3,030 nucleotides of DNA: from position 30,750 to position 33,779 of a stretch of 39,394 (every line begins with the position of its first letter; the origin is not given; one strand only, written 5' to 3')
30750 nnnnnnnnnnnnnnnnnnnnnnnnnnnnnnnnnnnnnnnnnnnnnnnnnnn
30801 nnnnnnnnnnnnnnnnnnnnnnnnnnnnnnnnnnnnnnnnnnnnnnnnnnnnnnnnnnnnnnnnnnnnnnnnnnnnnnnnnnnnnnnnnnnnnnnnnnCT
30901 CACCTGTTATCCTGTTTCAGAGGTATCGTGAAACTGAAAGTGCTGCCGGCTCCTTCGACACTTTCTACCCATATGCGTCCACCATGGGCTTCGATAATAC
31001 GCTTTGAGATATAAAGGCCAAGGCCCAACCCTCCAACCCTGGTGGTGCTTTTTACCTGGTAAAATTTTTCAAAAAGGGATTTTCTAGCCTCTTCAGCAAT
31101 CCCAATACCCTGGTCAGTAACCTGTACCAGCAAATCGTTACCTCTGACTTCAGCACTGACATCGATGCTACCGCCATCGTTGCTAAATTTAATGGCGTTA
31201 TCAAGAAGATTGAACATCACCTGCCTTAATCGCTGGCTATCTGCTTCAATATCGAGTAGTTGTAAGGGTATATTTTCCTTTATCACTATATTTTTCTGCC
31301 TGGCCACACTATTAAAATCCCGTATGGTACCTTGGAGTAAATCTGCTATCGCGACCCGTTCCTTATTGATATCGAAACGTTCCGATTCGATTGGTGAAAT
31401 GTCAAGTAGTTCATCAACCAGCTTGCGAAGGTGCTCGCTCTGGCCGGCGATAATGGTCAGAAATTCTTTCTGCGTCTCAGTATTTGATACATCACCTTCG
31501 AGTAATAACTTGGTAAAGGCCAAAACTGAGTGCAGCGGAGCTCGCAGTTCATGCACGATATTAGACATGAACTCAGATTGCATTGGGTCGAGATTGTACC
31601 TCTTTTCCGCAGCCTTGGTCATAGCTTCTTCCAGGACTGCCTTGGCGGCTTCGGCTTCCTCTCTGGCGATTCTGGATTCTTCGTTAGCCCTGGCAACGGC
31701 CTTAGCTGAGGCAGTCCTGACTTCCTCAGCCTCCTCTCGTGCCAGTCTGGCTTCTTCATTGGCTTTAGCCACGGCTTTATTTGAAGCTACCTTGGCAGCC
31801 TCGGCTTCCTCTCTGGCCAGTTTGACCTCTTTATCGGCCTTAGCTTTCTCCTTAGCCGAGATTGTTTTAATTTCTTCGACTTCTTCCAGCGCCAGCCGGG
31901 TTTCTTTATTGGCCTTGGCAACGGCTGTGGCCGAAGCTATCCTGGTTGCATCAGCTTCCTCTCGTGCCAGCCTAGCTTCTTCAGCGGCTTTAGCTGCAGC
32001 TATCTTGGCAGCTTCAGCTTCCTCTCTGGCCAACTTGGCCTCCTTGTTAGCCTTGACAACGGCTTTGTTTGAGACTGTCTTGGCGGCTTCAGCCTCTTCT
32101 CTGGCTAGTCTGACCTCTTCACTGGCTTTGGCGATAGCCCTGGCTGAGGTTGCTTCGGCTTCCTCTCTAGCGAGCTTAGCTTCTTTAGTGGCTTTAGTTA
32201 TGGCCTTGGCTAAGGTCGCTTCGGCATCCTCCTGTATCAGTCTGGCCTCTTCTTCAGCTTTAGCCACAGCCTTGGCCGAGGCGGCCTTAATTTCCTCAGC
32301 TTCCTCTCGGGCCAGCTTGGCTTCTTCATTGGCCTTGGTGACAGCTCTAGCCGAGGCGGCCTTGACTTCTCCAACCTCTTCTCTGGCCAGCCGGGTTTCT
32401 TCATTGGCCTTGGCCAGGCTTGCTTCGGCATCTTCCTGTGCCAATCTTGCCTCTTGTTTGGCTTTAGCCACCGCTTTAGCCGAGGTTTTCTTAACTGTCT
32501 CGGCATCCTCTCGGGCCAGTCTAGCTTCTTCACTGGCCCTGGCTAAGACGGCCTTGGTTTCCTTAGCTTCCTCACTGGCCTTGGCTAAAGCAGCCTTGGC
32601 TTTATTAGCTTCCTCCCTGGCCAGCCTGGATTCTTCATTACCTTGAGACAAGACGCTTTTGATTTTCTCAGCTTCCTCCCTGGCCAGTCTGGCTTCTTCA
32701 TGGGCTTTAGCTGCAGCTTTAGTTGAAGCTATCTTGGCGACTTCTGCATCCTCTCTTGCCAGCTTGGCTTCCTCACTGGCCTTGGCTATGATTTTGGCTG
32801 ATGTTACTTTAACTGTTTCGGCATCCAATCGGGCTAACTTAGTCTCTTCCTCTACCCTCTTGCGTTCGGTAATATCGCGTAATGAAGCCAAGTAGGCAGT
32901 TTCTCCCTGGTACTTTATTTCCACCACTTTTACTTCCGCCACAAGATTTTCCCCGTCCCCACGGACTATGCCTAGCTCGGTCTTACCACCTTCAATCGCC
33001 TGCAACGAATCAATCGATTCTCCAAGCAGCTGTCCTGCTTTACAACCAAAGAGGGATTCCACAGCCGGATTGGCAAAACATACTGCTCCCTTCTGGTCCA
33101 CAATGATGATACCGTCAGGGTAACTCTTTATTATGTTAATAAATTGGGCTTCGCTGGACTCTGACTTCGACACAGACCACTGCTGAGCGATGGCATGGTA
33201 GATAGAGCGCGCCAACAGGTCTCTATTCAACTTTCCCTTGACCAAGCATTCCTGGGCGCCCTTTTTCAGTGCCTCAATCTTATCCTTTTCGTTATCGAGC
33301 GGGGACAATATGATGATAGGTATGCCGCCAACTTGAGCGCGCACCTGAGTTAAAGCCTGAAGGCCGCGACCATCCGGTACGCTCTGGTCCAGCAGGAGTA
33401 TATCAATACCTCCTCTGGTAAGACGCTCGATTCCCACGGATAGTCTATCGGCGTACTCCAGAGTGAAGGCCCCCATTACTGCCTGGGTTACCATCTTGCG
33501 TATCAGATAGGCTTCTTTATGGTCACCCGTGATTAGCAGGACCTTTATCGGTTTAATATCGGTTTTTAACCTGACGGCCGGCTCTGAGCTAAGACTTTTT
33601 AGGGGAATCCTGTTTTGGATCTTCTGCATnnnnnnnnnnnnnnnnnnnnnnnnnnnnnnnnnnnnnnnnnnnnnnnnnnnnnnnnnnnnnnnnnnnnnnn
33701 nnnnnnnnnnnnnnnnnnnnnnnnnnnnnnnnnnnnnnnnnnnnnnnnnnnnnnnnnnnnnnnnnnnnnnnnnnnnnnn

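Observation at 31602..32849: A 416-residue tandem 25-mer coiled-coil rod inserted between the PAS sensor and the DHp domain of a soluble histidine kinase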

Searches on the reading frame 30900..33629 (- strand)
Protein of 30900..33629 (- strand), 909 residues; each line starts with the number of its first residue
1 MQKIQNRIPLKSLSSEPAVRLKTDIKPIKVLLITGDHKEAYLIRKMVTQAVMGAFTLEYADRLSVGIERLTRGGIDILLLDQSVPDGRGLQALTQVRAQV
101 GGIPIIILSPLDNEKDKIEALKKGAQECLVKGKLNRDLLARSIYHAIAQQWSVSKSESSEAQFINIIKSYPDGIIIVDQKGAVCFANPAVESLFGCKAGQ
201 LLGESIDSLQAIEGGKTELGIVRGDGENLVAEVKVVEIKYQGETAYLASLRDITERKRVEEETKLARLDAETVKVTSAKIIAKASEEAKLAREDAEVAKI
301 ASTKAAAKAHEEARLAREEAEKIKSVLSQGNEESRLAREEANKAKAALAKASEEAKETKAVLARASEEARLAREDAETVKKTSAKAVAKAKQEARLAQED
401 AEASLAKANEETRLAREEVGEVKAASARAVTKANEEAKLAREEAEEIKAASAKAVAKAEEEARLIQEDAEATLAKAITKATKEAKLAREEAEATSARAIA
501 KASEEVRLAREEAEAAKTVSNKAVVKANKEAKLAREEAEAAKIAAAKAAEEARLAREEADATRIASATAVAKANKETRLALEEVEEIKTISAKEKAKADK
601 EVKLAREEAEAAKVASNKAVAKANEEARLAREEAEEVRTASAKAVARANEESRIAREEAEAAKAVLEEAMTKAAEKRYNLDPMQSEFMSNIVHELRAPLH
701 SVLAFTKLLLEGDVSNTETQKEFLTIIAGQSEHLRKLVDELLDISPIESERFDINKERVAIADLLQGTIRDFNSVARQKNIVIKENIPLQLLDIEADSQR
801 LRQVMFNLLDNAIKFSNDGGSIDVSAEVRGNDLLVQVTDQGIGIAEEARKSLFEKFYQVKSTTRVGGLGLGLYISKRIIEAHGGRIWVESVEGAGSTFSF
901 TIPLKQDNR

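Call 4: search_protein_families(library=pfam, proteins=[window:30900-33629:-], max_evalue=0.01)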
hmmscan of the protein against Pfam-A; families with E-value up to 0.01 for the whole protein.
window:30900-33629:- (909 aa): 7 families
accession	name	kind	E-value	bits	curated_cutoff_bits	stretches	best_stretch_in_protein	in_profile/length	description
PF02518.31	HATPase_c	-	9.1e-33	113.5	26.4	1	797-905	2-110/111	Histidine kinase-, DNA gyrase B-, and HSP90-like ATPase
PF00512.31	HisKA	-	1.4e-16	60.7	26.9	1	684-750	2-66/66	His Kinase A (phospho-acceptor) domain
PF00072.30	Response_reg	-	7.8e-12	45.8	30.2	1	41-139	12-107/111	Response regulator receiver domain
PF13426.13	PAS_9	-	1.3e-08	35.5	27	1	171-255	1-103/103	PAS domain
PF13188.13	PAS_8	-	3.8e-07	30.2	21.8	1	163-212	3-53/65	PAS domain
PF00989.32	PAS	-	1.9e-06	28.3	22.6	1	165-206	5-46/113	PAS fold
PF08448.16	PAS_4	-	3.5e-05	24.4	23.1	1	169-207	3-41/110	PAS fold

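Call 9: find_homologous_proteins(query=window:30900-33629:-, max_evalue=1e-10)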
Query window:30900-33629:- (909 aa): 495 proteins with E <= 1e-10 among 8000 candidates; the best 120 are listed.
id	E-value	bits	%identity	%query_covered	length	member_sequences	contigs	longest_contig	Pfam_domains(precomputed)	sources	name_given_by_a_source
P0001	0.0e+0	1800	100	100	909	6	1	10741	PF13426.14,PF13188.14,PF02518.32,PF00512.32,PF00989.32,PF00072.31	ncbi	-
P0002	0.0e+0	1784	99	100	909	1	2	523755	PF13426.14,PF13188.14,PF08448.17,PF02518.32,PF00512.32,PF00989.32,PF00072.31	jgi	jgi:PAS domain S-box-containing protein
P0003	0.0e+0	1737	97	100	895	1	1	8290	PF13426.14,PF13188.14,PF08448.17,PF02518.32,PF00512.32,PF00989.32,PF00072.31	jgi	jgi:PAS domain S-box-containing protein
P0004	0.0e+0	1704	93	100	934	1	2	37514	PF13426.14,PF13188.14,PF08448.17,PF02518.32,PF00512.32,PF00989.32,PF00072.31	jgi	jgi:signal transduction histidine kinase/PAS domain-containing protein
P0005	0.0e+0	1668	81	100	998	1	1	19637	PF13426.14,PF13188.14,PF08448.17,PF02518.32,PF00512.32,PF00989.32,PF00072.31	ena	-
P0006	0.0e+0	1635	90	100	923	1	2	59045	PF13426.14,PF13188.14,PF08448.17,PF02518.32,PF00512.32,PF00989.32,PF00072.31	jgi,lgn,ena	-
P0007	0.0e+0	1558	87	100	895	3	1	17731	PF13426.14,PF13188.14,PF08448.17,PF02518.32,PF00512.32,PF00989.32,PF00072.31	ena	-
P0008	0.0e+0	1252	64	100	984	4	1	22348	PF13426.14,PF13188.14,PF08448.17,PF02518.32,PF00512.32,PF00989.32,PF00072.31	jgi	-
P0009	0.0e+0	1218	64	100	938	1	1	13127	PF13426.14,PF13188.14,PF08448.17,PF02518.32,PF00512.32,PF00989.32,PF00072.31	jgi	jgi:signal transduction histidine kinase/DNA-binding NarL/FixJ family response regulator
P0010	0.0e+0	1213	67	100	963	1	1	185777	PF13426.14,PF13188.14,PF08448.17,PF02518.32,PF00512.32,PF00989.32,PF00072.31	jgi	jgi:signal transduction histidine kinase/DNA-binding NarL/FixJ family response regulator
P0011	0.0e+0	1125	66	60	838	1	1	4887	PF13426.14,PF13188.14,PF08448.17,PF02518.32,PF00512.32,PF00989.32,PF00072.31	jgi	jgi:signal transduction histidine kinase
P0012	0.0e+0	1019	49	100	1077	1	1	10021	PF13426.14,PF13188.14,PF08448.17,PF02518.32,PF00512.32,PF00989.32,PF00072.31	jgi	jgi:PAS domain S-box-containing protein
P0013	8.3e-291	985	59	100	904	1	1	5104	PF13426.14,PF13188.14,PF08448.17,PF02518.32,PF00512.32,PF00989.32,PF00072.31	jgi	jgi:signal transduction histidine kinase/PAS domain-containing protein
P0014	1.7e-278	945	61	53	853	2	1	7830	PF13426.14,PF13188.14,PF08448.17,PF02518.32,PF00512.32,PF00989.32,PF00072.31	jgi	jgi:signal transduction histidine kinase/PAS domain-containing protein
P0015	7.2e-275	933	54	100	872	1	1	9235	PF13426.14,PF13188.14,PF08448.17,PF02518.32,PF00512.32,PF00989.32,PF00072.31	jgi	jgi:signal transduction histidine kinase/PAS domain-containing protein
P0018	2.1e-222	759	55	53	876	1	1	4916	PF13188.14,PF08448.17,PF02518.32,PF00512.32,PF00989.32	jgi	jgi:PAS domain S-box-containing protein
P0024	3.5e-204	699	61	32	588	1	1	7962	PF13426.14,PF13188.14,PF08448.17,PF02518.32,PF00512.32,PF00989.32,PF00072.31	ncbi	-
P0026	6.0e-199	681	45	99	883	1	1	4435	PF02518.32,PF00512.32,PF00072.31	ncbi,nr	ncbi:MAG: ATP-binding protein [Chloroflexota bacterium]|nr:ATP-binding protein [Chloroflexota bacter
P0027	2.3e-193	663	63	33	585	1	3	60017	PF13426.14,PF13188.14,PF08448.17,PF02518.32,PF00512.32,PF00989.32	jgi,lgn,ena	jgi:signal transduction histidine kinase/DNA-binding NarL/FixJ family response regulator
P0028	1.5e-165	571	41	99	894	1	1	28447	PF13426.14,PF08448.17,PF02518.32,PF00512.32,PF00989.32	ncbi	ncbi:ATP-binding protein [Chloroflexota bacterium]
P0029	9.6e-94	334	46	27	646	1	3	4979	PF13426.14,PF08448.17,PF02518.32,PF00512.32,PF00989.32,PF00072.31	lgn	-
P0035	3.7e-65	239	36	52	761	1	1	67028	PF02518.32,PF00512.32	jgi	jgi:signal transduction histidine kinase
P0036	3.6e-63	233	38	50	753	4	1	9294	PF02518.32,PF00512.32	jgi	jgi:signal transduction histidine kinase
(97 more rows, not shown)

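Call 22: find_related_loci(query=A1, collection=genome_contigs, flank=10000)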
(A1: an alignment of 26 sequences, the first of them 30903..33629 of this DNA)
Query A1 (909 aa) in genome_contigs; peptide patterns used: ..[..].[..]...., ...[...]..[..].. (x = any residue, [..] = any of these).
600 stretches matched a pattern (row limit reached: there are more); 598 encode a relative of the query (tblastn E <= 1e-3); the best 80 are kept; 80 distinct loci.
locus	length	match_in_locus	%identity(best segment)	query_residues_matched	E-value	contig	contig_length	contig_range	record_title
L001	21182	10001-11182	39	507-909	7e-63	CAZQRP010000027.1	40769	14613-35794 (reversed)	MAG TPA_asm: uncultured Dehalococcoidales bacterium isolate binchicken_co178_251 genome assembly, contig: NODE_1537_leng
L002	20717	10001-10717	43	672-909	1e-51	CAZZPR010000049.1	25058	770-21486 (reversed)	MAG TPA_asm: uncultured Desulfobacteraceae bacterium isolate SRP141376_co1_353 genome assembly, contig: NODE_4404_length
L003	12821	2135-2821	44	681-908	1e-46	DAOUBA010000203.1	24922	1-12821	MAG TPA_asm: Anaerolineae bacterium isolate H67_700 k125_361774, whole genome shotgun sequence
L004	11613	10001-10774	36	649-905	8e-43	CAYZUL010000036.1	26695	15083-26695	MAG TPA_asm: uncultured Nitrospirota bacterium isolate SRP090828_co2_53 genome assembly, contig: NODE_608_length_26695_c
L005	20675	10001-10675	39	680-904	3e-42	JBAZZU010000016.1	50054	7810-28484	MAG: Thermoleophilia bacterium isolate SO_2017_GW3_24 scaffold_550_c1_OW296A_2017, whole genome shotgun sequence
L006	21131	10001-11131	37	163-905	8e-41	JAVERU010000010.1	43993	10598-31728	MAG: Tenuifilaceae bacterium isolate BF1_30 scaffold_1390_c1_biofilm_2017, whole genome shotgun sequence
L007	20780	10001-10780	35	656-907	1e-40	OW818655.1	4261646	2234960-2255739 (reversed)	metagenome genome assembly, chromosome: 1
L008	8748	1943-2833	32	614-903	2e-40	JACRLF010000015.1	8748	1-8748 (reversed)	MAG: Deltaproteobacteria bacterium isolate NC_groundwater_1874_Pr3_B-0.1um_57_17 SR2-18-B1_coassembly_60042, whole genom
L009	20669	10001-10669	37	683-904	3e-40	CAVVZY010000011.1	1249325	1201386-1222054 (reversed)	MAG: uncultured Acidobacteriota bacterium isolate MFD01872.bin.1.36 genome assembly, contig: contig_89233, whole genome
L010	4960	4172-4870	40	672-904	6e-40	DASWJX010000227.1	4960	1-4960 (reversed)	MAG TPA_asm: Geopsychrobacteraceae bacterium isolate SMAG_U2907 k141_3522228, whole genome shotgun sequence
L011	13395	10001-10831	35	623-903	2e-39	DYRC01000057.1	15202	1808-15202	MAG TPA_asm: Desulfonema limicola isolate SulCav_GS10_10_45_377 SulCav_GS10_10_5940_length_15202_cov_206_133492, whole g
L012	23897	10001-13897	35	157-904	9e-39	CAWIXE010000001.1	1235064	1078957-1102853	MAG: candidate division FCPU426 bacterium isolate MFD05705.bin.1.57 genome assembly, contig: contig_12779, whole genome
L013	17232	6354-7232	35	615-903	2e-38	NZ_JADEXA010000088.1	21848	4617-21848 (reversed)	Vacuolonema iberomarrocanum LEGE 07170 NODE_88_length_21848_cov_14.885825_(reversed), whole genome shotgun sequence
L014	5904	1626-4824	40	680-904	2e-38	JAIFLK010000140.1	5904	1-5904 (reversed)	MAG: Chloroflexota bacterium isolate bin_187 scaffold_64592, whole genome shotgun sequence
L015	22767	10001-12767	36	57-904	3e-38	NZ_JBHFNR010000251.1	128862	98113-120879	Floridaenema flaviceps BLCC-F50 bin2.fa-251, whole genome shotgun sequence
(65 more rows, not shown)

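Call 23: find_encoding_contigs(protein=P0010, flank=8000, max_places=2)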
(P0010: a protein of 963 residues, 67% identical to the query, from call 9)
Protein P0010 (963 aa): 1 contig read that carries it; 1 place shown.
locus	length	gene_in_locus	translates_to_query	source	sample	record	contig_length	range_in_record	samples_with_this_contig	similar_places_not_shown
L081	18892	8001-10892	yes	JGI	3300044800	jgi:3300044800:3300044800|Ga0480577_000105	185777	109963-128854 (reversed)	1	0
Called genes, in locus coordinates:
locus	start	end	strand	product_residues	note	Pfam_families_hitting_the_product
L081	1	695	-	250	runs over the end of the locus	PF08668:HDOD (faint), PF13487:HD_5, PF01966:HD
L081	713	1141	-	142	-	PF00072:Response_reg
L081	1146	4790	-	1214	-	PF00989:PAS, PF08448:PAS_4, PF13426:PAS_9, PF00989:PAS, PF08448:PAS_4, PF13426:PAS_9, PF13426:PAS_9, PF08447:PAS_3, +7 more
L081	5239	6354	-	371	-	PF01590:GAF, PF13185:GAF_2, PF13492:GAF_3, PF13487:HD_5, PF01966:HD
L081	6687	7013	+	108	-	PF12728:HTH_17, PF13411:MerR_1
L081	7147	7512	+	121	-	PF07963:N_methyl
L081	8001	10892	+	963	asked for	PF00072:Response_reg, PF08448:PAS_4 (faint), PF00989:PAS (weak), PF13188:PAS_8 (weak), PF13426:PAS_9 (weak), PF00512:HisKA, PF02518:HATPase_c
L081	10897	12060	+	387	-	PF00072:Response_reg, PF13614:AAA_31 (faint), PF01656:CbiA (weak), PF06564:CBP_BcsQ (faint)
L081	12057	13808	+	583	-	PF05157:MshEN, PF00437:T2SSE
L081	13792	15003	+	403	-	PF00482:T2SSF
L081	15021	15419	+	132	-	-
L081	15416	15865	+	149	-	PF07963:N_methyl (weak)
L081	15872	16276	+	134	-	-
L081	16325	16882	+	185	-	-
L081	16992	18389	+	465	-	PF05137:PilN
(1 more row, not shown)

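Call 25: find_encoding_contigs(protein=P0028, flank=8000, max_places=2)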
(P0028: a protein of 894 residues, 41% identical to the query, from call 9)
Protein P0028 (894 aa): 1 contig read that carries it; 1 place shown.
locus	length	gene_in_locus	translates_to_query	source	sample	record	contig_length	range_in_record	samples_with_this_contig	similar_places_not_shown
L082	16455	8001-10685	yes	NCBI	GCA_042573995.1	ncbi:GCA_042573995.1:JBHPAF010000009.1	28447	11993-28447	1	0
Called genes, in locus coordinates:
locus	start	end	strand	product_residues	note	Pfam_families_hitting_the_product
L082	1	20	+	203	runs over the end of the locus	PF00440:TetR_N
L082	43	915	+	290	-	PF00005:ABC_tran, PF13304:AAA_21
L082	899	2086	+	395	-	PF12698:ABC2_membrane_3, PF01061:ABC2_membrane, PF24686:FLQE3_permease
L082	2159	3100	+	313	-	PF12698:ABC2_membrane_3, PF01061:ABC2_membrane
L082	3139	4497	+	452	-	PF00364:Biotin_lipoyl (faint), PF01551:Peptidase_M23 (faint), PF25919:BSH_CusB (faint), PF25917:BSH_RND (weak), PF25973:BSH_CzcB (weak), PF25984:BSH_YknX (weak), PF25881:HH_YBHG (weak), PF25990:Beta-barrel_YknX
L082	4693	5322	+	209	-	PF00589:Phage_integrase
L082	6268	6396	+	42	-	-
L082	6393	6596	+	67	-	-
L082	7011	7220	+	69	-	PF12728:HTH_17, PF13411:MerR_1 (weak)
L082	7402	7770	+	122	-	PF07963:N_methyl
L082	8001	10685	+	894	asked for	PF00989:PAS (faint), PF08448:PAS_4 (faint), PF13426:PAS_9 (weak), PF00512:HisKA, PF02518:HATPase_c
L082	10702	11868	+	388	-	PF00072:Response_reg, PF01656:CbiA (faint), PF00142:Fer4_NifH (faint), PF09140:MipZ (faint), PF10609:ParA (weak), PF13614:AAA_31 (weak)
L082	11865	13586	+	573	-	PF05157:MshEN, PF00437:T2SSE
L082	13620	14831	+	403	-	PF00482:T2SSF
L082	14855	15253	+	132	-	-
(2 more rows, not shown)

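Call 26: find_encoding_contigs(protein=P0027, flank=8000, max_places=2)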
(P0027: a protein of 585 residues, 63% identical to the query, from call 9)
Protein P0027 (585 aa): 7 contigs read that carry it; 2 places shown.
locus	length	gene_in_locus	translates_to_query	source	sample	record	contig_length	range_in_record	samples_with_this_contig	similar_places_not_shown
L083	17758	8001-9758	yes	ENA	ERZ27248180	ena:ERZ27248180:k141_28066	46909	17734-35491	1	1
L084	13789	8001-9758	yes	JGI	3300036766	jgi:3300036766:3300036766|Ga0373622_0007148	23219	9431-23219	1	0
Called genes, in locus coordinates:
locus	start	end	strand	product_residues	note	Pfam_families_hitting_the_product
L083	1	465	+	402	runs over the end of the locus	PF01435:Peptidase_M48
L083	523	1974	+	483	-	-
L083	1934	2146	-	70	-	-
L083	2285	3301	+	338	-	PF08461:WHD_RNase_R, PF01995:NRD1_2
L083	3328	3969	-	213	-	-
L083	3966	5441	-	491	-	PF00535:Glycos_transf_2, PF13506:Glyco_transf_21, PF13641:Glyco_tranf_2_3, PF13632:Glyco_trans_2_3 (weak), PF01522:Polysacc_deac_1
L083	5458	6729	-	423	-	-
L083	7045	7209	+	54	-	PF13411:MerR_1 (weak)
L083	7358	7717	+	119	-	PF07963:N_methyl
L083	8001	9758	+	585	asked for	PF00989:PAS, PF08448:PAS_4 (weak), PF13188:PAS_8, PF13426:PAS_9, PF00512:HisKA, PF02518:HATPase_c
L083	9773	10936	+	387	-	PF00072:Response_reg, PF01656:CbiA (weak)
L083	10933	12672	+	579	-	PF05157:MshEN, PF00437:T2SSE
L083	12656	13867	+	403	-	PF00482:T2SSF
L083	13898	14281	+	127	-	-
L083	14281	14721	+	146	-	PF15980:ComGF (weak)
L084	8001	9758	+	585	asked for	PF00989:PAS, PF08448:PAS_4 (weak), PF13188:PAS_8, PF13426:PAS_9, PF00512:HisKA, PF02518:HATPase_c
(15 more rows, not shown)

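Call 31: search_protein_families(library=pfam, proteins=[P0036, P0018], max_evalue=0.001)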
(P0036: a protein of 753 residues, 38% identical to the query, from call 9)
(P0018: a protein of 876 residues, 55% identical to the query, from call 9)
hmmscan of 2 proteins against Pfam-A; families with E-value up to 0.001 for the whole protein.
P0036 (753 aa): 2 families
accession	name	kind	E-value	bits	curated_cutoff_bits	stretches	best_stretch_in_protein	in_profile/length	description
PF02518.31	HATPase_c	-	1.4e-26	93.6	26.4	1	641-748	2-109/111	Histidine kinase-, DNA gyrase B-, and HSP90-like ATPase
PF00512.31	HisKA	-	1.6e-13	50.9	26.9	1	532-585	6-57/66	His Kinase A (phospho-acceptor) domain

P0018 (876 aa): 6 families
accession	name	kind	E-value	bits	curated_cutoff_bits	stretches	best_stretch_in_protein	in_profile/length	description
PF02518.31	HATPase_c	-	7.7e-31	107.3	26.4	1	764-872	2-110/111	Histidine kinase-, DNA gyrase B-, and HSP90-like ATPase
PF00512.31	HisKA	-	1.6e-15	57.4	26.9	1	651-712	2-61/66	His Kinase A (phospho-acceptor) domain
PF00989.32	PAS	-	2.3e-07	31.2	22.6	1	169-213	2-46/113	PAS fold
PF13188.13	PAS_8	-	2.5e-07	30.8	21.8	1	169-216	2-50/65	PAS domain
PF08448.16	PAS_4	-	1.8e-05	25.3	23.1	1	175-217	2-45/110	PAS fold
PF13426.13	PAS_9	-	0.00065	20.4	27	0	178-261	1-102/103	PAS domain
